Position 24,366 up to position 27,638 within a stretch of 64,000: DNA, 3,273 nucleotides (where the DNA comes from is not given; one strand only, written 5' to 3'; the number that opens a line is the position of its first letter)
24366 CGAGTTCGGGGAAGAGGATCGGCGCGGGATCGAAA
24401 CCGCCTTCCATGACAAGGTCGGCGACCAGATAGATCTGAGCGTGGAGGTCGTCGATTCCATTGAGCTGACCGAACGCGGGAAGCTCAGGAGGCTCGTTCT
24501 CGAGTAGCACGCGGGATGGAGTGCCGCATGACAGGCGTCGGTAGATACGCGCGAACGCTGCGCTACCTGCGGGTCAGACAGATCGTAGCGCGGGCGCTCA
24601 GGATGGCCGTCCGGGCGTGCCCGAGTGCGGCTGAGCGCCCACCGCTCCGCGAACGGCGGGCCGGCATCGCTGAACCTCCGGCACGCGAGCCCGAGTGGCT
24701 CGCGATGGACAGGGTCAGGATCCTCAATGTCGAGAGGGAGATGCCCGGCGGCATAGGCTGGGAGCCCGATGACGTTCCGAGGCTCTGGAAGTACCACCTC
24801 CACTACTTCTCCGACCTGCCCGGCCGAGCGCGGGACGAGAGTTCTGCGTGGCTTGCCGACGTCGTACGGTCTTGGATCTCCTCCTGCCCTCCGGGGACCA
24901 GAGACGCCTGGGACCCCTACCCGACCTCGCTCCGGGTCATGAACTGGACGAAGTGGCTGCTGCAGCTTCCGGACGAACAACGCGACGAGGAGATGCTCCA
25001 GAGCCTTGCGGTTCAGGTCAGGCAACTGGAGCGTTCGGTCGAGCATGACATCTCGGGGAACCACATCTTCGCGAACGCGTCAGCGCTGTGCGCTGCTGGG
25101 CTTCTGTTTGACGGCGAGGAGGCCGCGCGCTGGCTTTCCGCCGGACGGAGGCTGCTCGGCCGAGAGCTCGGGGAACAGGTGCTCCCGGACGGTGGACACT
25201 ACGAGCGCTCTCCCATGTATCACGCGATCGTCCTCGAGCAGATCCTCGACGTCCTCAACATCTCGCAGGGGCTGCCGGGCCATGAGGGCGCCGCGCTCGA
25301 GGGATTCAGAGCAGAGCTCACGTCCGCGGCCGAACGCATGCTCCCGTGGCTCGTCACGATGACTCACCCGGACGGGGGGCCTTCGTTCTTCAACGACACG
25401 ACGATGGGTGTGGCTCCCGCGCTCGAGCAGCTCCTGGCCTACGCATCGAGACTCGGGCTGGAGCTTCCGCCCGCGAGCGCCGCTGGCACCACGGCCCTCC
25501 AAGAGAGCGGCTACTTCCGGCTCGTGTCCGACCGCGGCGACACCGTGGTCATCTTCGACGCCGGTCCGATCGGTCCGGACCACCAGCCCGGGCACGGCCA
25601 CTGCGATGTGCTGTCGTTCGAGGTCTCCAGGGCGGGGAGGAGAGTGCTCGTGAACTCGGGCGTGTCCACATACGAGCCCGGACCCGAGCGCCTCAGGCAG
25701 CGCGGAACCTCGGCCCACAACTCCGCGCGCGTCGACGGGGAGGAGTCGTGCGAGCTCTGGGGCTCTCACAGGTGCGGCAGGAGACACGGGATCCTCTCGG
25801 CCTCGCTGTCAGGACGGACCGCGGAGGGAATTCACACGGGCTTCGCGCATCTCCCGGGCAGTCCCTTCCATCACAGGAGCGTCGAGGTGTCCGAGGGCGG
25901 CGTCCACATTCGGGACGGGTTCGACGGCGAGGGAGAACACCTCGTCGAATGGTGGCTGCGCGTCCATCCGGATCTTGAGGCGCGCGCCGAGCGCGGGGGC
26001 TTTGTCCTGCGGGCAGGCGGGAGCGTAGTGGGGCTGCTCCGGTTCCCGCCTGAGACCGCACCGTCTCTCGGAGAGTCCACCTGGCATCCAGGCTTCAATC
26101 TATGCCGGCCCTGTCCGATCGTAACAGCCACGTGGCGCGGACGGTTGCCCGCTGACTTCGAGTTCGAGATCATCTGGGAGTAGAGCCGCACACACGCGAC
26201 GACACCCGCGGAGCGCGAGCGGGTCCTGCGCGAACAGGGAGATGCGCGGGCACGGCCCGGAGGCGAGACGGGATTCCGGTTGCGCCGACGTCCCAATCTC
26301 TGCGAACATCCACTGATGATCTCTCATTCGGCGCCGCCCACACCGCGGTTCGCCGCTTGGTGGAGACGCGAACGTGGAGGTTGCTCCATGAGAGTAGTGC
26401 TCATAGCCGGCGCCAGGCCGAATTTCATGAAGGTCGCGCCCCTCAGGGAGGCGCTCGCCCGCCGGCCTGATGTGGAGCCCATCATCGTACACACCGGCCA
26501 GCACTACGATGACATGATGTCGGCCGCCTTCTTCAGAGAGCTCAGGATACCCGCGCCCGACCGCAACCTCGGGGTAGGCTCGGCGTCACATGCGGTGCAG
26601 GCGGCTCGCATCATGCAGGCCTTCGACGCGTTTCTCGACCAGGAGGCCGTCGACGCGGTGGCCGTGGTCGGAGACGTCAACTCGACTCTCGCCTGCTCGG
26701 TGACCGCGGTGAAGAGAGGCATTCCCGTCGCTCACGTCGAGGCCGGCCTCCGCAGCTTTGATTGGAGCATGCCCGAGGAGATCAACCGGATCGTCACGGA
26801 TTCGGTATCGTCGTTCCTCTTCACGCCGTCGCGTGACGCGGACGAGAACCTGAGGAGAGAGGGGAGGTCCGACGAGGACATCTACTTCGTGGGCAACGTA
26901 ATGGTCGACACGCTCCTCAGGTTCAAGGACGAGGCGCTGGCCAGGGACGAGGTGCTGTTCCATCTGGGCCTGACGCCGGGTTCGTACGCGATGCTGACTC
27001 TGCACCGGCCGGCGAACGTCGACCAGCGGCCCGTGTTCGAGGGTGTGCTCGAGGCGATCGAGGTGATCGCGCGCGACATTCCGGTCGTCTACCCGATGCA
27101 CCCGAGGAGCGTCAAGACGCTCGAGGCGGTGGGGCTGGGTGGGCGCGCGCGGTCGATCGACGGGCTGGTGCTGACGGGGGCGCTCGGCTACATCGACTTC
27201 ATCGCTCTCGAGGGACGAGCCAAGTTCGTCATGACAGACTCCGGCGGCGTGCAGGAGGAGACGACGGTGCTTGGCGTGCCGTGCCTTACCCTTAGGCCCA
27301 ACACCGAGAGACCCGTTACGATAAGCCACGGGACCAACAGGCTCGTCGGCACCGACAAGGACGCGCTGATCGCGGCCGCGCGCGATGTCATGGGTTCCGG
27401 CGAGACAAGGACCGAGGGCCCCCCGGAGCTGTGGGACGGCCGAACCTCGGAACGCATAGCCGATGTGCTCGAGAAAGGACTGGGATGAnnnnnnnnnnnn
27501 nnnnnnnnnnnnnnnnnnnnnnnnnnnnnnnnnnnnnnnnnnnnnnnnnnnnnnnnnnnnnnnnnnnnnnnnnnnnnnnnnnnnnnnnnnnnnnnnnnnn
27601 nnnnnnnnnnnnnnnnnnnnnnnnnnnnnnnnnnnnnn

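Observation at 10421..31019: Wzx/Wzy exopolysaccharide locus predicting a glycosaminoglycan-like, C5-epimerised and possibly amide-decorated polymer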

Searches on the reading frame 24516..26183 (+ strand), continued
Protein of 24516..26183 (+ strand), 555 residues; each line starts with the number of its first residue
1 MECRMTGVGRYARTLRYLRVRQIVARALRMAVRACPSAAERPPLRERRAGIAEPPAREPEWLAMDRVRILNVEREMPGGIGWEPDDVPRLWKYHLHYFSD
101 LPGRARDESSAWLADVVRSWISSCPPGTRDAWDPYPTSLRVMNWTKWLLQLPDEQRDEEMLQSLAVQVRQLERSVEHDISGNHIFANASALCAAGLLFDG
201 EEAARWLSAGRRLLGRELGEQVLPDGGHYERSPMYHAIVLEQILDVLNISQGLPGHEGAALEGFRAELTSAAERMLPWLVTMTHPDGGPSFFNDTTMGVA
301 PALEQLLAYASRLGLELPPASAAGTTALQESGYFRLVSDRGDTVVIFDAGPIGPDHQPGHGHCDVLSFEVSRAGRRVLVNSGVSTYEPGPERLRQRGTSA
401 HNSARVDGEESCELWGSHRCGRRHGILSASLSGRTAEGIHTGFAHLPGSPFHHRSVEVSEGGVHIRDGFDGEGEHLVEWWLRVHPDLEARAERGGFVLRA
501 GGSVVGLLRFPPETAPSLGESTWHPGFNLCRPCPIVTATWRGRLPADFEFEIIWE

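Call 54: search_dna_similar(query=window:24516-26180:+, collection=plasmids, mode=protein, max_rows=25)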
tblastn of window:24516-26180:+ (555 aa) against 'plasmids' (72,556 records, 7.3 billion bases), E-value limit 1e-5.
Records with a match: 37; places in all: 38; records where one place covers at least 80% of the query: 9.
Best place of each record, by identity: <60% 37.
By first word of the organism name: Escherichia 5; Haloarcula 5; Sinorhizobium 4; Candidatus 4; Enterobacter 3; Methylobacterium 2; Rhizobium 2; Sulfitobacter 1; Citrobacter 1; Halobellus 1; and 9 more.
By predicted mobility (MOB-suite, as given by PLSDB): non-mobilizable 28; conjugative 7; mobilizable 2.
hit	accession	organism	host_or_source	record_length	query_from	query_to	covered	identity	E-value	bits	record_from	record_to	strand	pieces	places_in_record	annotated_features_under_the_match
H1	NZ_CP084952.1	Sulfitobacter indolifex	cell culture,Seawater from the North ...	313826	11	532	94%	38.7%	2e-90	311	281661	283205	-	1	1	heparinase II/III family protein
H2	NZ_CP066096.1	Enterobacter hormaechei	surface water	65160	11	529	94%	36.3%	9e-98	332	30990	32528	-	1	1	alginate lyase family protein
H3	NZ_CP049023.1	Enterobacter hormaechei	surface water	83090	11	529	94%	36.3%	9e-98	332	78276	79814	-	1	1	alginate lyase family protein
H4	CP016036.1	Escherichia coli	-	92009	11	529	94%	36.3%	9e-98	332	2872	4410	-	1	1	heparinase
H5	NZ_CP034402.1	Escherichia coli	Homosapiens,stool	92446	11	529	94%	36.3%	9e-98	332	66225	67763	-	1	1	alginate lyase family protein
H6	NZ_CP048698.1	Enterobacter hormaechei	surface water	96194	11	529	94%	36.3%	9e-98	332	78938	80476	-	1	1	alginate lyase family protein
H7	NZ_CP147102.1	Escherichia coli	-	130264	11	529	94%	36.3%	9e-98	332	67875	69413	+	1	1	alginate lyase family protein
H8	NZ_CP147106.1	Escherichia coli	environmental,river water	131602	11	529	94%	36.3%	9e-98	332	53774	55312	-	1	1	alginate lyase family protein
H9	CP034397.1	Escherichia coli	Homosapiens,urine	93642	11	423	74%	40.0%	2e-91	314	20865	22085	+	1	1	alginate lyase family protein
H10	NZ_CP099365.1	Citrobacter braakii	culture,Pooled sediment sample ...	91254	70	529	83%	34.5%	1e-80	283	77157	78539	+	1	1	alginate lyase family protein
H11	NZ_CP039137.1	Haloarcula marismortui ATCC 43049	Cell culture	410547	85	503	75%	32.0%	3e-41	167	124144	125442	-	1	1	alginate lyase family protein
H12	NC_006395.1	Haloarcula marismortui ATCC 43049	-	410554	85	503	75%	32.0%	3e-41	167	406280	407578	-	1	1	alginate lyase family protein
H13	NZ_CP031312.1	Halobellus limi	Cell culture,Taibei marine solar ...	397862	85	510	77%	30.9%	2e-41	167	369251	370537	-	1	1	alginate lyase family protein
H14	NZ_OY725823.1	Parabacteroides distasonis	-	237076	80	468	70%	32.9%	4e-55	208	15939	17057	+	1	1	alginate lyase family protein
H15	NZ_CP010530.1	Haloarcula sp. CBA1115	monoisolate,Solar salt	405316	68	423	64%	33.8%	8e-41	166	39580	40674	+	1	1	alginate lyase family protein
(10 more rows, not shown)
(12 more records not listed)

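Call 56: get_annotated_region(hit=H5, flank=12000)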
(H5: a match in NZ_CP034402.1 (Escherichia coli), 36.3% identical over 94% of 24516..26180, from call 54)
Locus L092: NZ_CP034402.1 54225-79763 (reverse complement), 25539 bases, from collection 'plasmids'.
description: Escherichia coli strain CRE10 plasmid pCRE10.2, complete sequence
organism: Escherichia coli (NCBI taxid 562)
taxonomy: Bacteria; Pseudomonadota; Gammaproteobacteria; Enterobacterales; Enterobacteriaceae; Escherichia; Escherichia coli
host: -; source: Homosapiens,stool; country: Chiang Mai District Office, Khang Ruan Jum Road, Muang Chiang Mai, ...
typing (MOB-suite, as given by PLSDB): conjugative; replicon IncC; relaxase MOBH,MOBH; mating-pair formation MPF_F
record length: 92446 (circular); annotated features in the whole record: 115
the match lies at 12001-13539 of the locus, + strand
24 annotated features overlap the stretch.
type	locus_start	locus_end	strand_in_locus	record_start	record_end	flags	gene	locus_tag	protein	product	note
CDS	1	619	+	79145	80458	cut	-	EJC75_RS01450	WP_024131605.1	TraB/VirB10 family protein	-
CDS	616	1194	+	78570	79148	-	traV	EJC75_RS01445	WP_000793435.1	type IV conjugative transfer system lipoprotein TraV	-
CDS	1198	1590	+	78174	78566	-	traA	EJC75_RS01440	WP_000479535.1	TraA family conjugative transfer protein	-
CDS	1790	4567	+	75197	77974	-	-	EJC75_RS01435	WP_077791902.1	Ig-like domain-containing protein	-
CDS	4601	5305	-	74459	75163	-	-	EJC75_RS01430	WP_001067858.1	IS6-like element IS26 family transposase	GO:0006313 - DNA transposition [Evidence IEA]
CDS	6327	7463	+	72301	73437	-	wecB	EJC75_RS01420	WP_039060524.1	UDP-N-acetylglucosamine 2-epimerase (non-hydrolyzing)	GO:0009103 - lipopolysaccharide biosynthetic process [Evidence IEA]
CDS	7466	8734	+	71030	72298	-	wecC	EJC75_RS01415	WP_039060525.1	UDP-N-acetyl-D-mannosamine dehydrogenase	GO:0009246 - enterobacterial common antigen biosynthetic process [Evidence IEA]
CDS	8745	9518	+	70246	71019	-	-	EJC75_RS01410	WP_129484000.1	DUF2837 family protein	-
CDS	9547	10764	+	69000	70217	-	-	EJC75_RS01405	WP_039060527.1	O-antigen polymerase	-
CDS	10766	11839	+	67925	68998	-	-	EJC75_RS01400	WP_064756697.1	glycosyltransferase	-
CDS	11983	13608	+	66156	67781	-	-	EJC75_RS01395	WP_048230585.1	alginate lyase family protein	-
CDS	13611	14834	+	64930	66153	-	-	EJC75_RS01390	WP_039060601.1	glycosyltransferase family 4 protein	-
CDS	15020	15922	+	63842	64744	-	-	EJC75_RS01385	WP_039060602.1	sugar phosphate nucleotidyltransferase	GO:0009058 - biosynthetic process [Evidence IEA]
CDS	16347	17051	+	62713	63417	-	-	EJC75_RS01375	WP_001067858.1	IS6-like element IS26 family transposase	GO:0006313 - DNA transposition [Evidence IEA]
CDS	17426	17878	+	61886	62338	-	-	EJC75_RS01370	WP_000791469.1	hypothetical protein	-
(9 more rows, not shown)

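Call 65: predict_structure(alignment_id=A1)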
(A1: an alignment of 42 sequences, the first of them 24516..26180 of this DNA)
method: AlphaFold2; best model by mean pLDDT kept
length: 555 residues; sequences in the alignment: 42
mean_pLDDT: 94.4   pTM: 0.94
mean pLDDT of the five models: 94.4, 94.2, 94.0, 93.1, 93.1
residues with pLDDT >= 90: 487; 70-90: 59; 50-70: 5; < 50: 4
segments of 3 or more residues with pLDDT < 50: 1-4
pLDDT, mean of each block of 10 residues (from residue 1): 65 93 92 88 89 93 95 92 94 96 84 94 93 97 96 92 98 93 97 97 97 97 97 97 98 78 96 98 97 95 98 96 93 97 97 85 95 97 95 96 98 92 96 98 98 98 98 98 98 94 96 97 97 98 98 97
secondary structure, 60 per line:
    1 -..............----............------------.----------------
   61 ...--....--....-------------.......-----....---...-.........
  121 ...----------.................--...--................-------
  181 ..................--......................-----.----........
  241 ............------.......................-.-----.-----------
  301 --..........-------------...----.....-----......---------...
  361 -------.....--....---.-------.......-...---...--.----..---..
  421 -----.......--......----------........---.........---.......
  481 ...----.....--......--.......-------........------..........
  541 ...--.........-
elements in order: H2-15 H20-31 E61-63 E66-69 E72-75 H89-95 H101-104 H112-123 H134-150 H158-173 H181-197 H201-221 H233-252 H259-281 H303-312 E326-328 E333-337 E343-348 E368-372 E375-378 H390-396 E404-406 E426-432 E435-440 E451-458 E462-470 E474-483 E488-492 E495-500 E503-509 E517-524 E531-543 E546-554

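Call 71: fold_search(model_id=the predicted structure, library=pdb)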
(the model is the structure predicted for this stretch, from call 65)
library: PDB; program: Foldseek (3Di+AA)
matches with E <= 10: 692; with E <= 0.001: 46
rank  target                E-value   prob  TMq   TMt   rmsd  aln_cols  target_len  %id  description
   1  5jmf                  1.3e-23  1.00  0.62  0.55   5.8       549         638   20  Heparinase III-BT4657 gene product (released 2016-05-25)
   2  5jmd                  1.6e-23  1.00  0.60  0.53   6.2       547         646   20  Heparinase III-BT4657 gene product, Methylated Lysines (released 2016-05-25)
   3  4fnv                  4.1e-22  1.00  0.68  0.58   4.5       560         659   17  Crystal Structure of Heparinase III (released 2012-11-28)
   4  4mmi                  5.8e-22  1.00  0.57  0.51   7.4       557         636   18  Crystal structure of heparan sulfate lyase HepC mutant from Pedobacter heparinus (released 2014-01-29)
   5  4mmh                  2.8e-21  1.00  0.55  0.48   7.8       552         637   17  Crystal structure of heparan sulfate lyase HepC from Pedobacter heparinus (released 2014-01-29)
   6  7bjt_A                3.0e-16  1.00  0.57  0.45   9.5       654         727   13  Structure-function analysis of a new PL17 oligoalginate lyase from the marine bacterium Zobellia galactanivorans DsijT (released 2021-07-14)
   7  7bm6_A                6.4e-16  1.00  0.55  0.44   9.0       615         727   12  Structure-function analysis of a new PL17 oligoalginate lyase from the marine bacterium Zobellia galactanivorans DsijT (released 2021-07-14)
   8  8khv                  1.6e-15  1.00  0.53  0.51   8.4       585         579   14  The crystal structure of glycosaminoglycan lyase GAGase II (released 2024-09-04)
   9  8r72_B                3.0e-15  1.00  0.57  0.52   6.8       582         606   12  Polysaccharide lyase BtPL33HA (BT4410) Y291A with HA dp4 collected at 1.33 A (released 2024-12-04)
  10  6jp4_A                4.3e-15  1.00  0.61  0.45   7.8       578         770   14  Crystal structure of the catalytic domain of a multi-domain alginate lyase Dp0100 from thermophilic bacterium Defluvii (released 2019-10-30)
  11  6jpn_A                4.7e-15  1.00  0.62  0.47   6.4       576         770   14  Crystal structure of the catalytic domain of a multi-domain alginate lyase Dp0100 from thermophilic bacterium Defluvii (released 2019-10-30)
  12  9o3q                  5.2e-15  1.00  0.56  0.54   7.4       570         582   13  Apo-structure of a chondroitinase (released 2025-06-11)
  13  8r71_A                6.7e-15  1.00  0.56  0.51   7.1       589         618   13  Polysaccharide lyase BtPL33HA (BT4410) Y291A with HAdp4 collected at 1.22 A (released 2024-12-04)
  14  8r6z_A                9.6e-15  1.00  0.56  0.52   6.9       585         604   13  Polysaccharide lyase BtPL33HA (BT4410) Apo form 2 (released 2024-12-04)
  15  9irq_A                9.6e-15  1.00  0.56  0.45   7.8       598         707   14  Alginate lyase (Microbulbifer sp. ALW1) (released 2025-01-22)
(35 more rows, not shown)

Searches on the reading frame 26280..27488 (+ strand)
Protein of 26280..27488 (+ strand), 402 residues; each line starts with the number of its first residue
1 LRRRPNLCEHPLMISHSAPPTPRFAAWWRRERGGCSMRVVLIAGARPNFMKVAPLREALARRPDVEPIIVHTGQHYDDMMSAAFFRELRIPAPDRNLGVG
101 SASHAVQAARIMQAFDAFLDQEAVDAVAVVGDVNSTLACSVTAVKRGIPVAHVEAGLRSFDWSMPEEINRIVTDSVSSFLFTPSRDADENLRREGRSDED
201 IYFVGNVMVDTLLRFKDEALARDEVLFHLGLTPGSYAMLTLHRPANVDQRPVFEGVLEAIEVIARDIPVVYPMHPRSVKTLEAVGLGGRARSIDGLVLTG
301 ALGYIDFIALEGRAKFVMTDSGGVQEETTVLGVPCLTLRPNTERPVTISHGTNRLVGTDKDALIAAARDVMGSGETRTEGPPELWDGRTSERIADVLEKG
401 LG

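Call 4: search_protein_families(library=pfam, proteins=[window:26280-27488:+], max_evalue=0.01)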
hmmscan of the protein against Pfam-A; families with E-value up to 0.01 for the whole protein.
window:26280-27488:+ (402 aa): 1 family
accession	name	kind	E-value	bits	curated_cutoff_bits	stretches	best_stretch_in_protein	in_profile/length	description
PF02350.25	Epimerase_2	-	6.3e-100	334.8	30.6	1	58-398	2-347/347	UDP-N-acetylglucosamine 2-epimerase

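Call 6: search_protein_families(library=ncbifam, proteins=[window:26280-27488:+], max_evalue=0.01)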
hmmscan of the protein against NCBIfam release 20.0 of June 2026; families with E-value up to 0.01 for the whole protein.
window:26280-27488:+ (402 aa): 2 families
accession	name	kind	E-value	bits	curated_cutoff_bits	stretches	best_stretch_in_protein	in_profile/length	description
TIGR00236.1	wecB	equivalog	5.7e-91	305.4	210.15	1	37-397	1-362/366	non-hydrolyzing UDP-N-acetylglucosamine 2-epimerase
TIGR03568.1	NeuC_NnaA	equivalog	9.2e-17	61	235.9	1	38-335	2-303/365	UDP-N-acetylglucosamine 2-epimerase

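Call 81: search_solved_structures(query=window:26388-27488:+, max_evalue=1e-20)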
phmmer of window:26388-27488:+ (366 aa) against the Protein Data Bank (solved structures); distinct sequences matched with E-value up to 1e-20: 24.
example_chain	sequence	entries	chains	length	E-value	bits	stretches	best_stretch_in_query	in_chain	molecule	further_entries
8sxv_A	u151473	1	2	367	4e-85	289.7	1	2-363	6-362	UDP-2,3-diacetamido-2,3-dideoxy-glucuronic acid-2-epimerase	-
8sxy_A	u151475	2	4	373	4.3e-85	289.6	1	2-363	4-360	UDP-2,3-diacetamido-2,3-dideoxy-glucuronic acid-2-epimerase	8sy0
8sxw_A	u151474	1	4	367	2e-84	287.4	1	2-363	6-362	UDP-2,3-diacetamido-2,3-dideoxy-glucuronic acid-2-epimerase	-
8sy9_A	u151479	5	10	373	2.1e-84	287.3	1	2-363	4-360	UDP-2,3-diacetamido-2,3-dideoxy-glucuronic acid-2-epimerase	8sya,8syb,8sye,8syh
8syd_A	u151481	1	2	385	2.3e-84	287.2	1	2-363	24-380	UDP-2,3-diacetamido-2,3-dideoxy-glucuronic acid-2-epimerase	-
4neq_A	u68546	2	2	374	2.1e-81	277.4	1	1-363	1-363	UDP-N-acetylglucosamine 2-epimerase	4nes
5dld_A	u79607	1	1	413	5.7e-50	174.1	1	2-361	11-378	UDP-N-Acetylglucosamine 2-epimerase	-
1f6d_A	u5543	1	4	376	7.3e-48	167.1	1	1-335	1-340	UDP-N-ACETYLGLUCOSAMINE 2-EPIMERASE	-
1vgv_A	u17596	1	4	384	7.8e-48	167.1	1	1-360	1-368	UDP-N-acetylglucosamine 2-epimerase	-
7ya2_A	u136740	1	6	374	2.7e-47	165.3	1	2-337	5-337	Capsular polysaccharide synthesis enzyme CapG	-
8ahe_A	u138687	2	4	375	1.1e-45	160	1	2-363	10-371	UDP-N-acetylglucosamine 2-epimerase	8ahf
3beo_A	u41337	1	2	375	1.1e-45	160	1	2-363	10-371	UDP-N-acetylglucosamine 2-epimerase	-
4hwg_A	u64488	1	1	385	1.2e-45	159.8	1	2-344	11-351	UDP-N-acetylglucosamine 2-epimerase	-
7vza_A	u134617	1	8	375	6.4e-45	157.5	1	1-328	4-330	Putative UDP-N-acetylglucosamine 2-epimerase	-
7vyy_A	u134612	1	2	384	6.8e-45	157.4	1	1-328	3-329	Putative UDP-N-acetylglucosamine 2-epimerase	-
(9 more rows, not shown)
